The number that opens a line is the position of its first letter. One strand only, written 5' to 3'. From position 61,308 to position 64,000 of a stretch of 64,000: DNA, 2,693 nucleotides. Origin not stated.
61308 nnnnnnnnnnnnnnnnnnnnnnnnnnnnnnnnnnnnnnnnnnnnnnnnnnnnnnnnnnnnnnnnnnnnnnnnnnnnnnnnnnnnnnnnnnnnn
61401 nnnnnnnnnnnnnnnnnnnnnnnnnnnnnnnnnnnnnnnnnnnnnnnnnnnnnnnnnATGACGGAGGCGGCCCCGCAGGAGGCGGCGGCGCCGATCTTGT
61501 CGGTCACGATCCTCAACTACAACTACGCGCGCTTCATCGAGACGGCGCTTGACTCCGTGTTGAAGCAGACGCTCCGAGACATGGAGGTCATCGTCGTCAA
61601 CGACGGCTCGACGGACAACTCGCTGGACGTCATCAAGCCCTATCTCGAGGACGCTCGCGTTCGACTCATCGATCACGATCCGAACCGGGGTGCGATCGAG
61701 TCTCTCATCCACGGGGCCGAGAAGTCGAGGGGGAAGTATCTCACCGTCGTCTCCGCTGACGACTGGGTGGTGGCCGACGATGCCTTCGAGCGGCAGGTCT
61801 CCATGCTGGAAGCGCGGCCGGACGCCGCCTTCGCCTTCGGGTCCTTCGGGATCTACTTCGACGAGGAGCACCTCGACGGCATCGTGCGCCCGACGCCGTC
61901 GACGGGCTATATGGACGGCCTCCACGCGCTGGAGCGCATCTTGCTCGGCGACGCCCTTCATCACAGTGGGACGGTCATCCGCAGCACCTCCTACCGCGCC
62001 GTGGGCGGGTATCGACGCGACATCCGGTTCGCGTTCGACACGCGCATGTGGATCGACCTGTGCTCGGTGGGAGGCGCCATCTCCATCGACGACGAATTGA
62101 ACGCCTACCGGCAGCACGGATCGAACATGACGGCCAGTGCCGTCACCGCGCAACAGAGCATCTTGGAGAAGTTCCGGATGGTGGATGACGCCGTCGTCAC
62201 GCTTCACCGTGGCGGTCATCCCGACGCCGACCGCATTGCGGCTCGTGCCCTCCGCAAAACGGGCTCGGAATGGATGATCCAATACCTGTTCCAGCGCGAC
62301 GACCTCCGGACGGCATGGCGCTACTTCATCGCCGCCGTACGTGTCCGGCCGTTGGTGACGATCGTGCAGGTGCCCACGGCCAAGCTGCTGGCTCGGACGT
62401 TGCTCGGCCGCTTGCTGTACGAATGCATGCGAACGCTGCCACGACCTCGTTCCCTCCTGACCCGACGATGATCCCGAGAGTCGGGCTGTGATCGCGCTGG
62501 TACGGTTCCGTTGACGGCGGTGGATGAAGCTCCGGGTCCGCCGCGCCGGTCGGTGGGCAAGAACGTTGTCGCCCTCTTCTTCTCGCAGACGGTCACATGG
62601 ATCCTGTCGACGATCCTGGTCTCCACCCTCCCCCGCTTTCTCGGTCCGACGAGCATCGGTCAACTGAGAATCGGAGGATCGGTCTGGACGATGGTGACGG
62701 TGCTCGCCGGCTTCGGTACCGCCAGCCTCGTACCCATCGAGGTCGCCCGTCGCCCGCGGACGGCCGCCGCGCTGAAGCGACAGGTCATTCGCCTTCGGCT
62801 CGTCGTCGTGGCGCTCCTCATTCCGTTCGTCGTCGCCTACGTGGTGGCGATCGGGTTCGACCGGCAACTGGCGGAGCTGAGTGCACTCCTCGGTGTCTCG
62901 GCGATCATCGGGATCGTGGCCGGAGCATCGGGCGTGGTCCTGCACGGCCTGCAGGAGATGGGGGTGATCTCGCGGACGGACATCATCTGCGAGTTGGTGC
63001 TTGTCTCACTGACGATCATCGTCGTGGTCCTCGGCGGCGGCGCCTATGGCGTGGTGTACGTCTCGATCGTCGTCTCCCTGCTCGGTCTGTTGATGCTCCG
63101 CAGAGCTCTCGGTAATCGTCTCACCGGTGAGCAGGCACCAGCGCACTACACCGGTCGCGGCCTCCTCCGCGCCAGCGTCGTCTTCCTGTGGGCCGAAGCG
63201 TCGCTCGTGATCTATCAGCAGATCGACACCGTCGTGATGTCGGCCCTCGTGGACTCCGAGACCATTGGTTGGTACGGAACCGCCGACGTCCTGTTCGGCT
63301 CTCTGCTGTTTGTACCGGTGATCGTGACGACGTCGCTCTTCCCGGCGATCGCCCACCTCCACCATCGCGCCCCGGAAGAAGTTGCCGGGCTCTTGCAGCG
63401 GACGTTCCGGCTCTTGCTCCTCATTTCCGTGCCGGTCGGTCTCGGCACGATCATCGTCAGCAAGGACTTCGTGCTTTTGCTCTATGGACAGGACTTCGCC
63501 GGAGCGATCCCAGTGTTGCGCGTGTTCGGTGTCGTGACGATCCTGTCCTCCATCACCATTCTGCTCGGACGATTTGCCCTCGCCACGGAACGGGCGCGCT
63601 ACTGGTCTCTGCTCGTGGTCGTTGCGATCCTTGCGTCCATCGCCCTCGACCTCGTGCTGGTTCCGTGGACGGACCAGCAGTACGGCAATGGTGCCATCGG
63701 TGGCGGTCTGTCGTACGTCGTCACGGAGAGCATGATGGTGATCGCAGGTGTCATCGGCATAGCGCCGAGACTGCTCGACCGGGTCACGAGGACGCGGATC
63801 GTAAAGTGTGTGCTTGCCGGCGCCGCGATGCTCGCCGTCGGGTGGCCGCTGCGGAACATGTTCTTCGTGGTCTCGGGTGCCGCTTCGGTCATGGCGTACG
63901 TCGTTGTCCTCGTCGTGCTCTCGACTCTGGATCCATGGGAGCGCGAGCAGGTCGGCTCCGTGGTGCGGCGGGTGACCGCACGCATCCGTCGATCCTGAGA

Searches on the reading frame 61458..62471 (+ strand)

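Call 45: search_protein_families(library=pfam, proteins=[window:61458-62471:+], max_evalue=1)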
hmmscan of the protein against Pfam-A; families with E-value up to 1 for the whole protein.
window:61458-62471:+ (337 aa): 6 families
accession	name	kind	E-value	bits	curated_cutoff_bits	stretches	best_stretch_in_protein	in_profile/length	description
PF00535.33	Glycos_transf_2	-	1.1e-25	91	23.3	1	15-140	1-125/168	Glycosyl transferase family 2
PF13641.12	Glyco_tranf_2_3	-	1.3e-08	35.6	27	1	14-125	3-118/230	Glycosyltransferase like family 2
PF10111.15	Glyco_tranf_2_2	-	2.5e-06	27.6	27.3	1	26-126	14-120/276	Glycosyltransferase like family 2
PF12804.13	NTP_transf_3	-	0.0032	18.1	27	1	20-125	20-119/160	MobA-like NTP transferase domain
PF10686.14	YAcAr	-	0.026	14.8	28.2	0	21-76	11-62/66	YspA, cpYpsA-related SLOG family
PF13704.12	Glyco_tranf_2_4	-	0.041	14.8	27.5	1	42-116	20-96/98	Glycosyl transferase family 2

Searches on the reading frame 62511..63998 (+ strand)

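Call 45: search_protein_families(library=pfam, proteins=[window:62511-63998:+], max_evalue=1)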
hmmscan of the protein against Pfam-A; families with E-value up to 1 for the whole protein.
window:62511-63998:+ (495 aa): 2 families
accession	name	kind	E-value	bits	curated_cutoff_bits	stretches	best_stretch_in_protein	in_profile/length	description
PF01943.22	Polysacc_synt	-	9.2e-16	58.5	28.2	1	15-283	1-273/274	Polysaccharide biosynthesis protein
PF13440.11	Polysacc_synt_3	-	3.8e-14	53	23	1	40-333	2-292/293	Polysaccharide biosynthesis protein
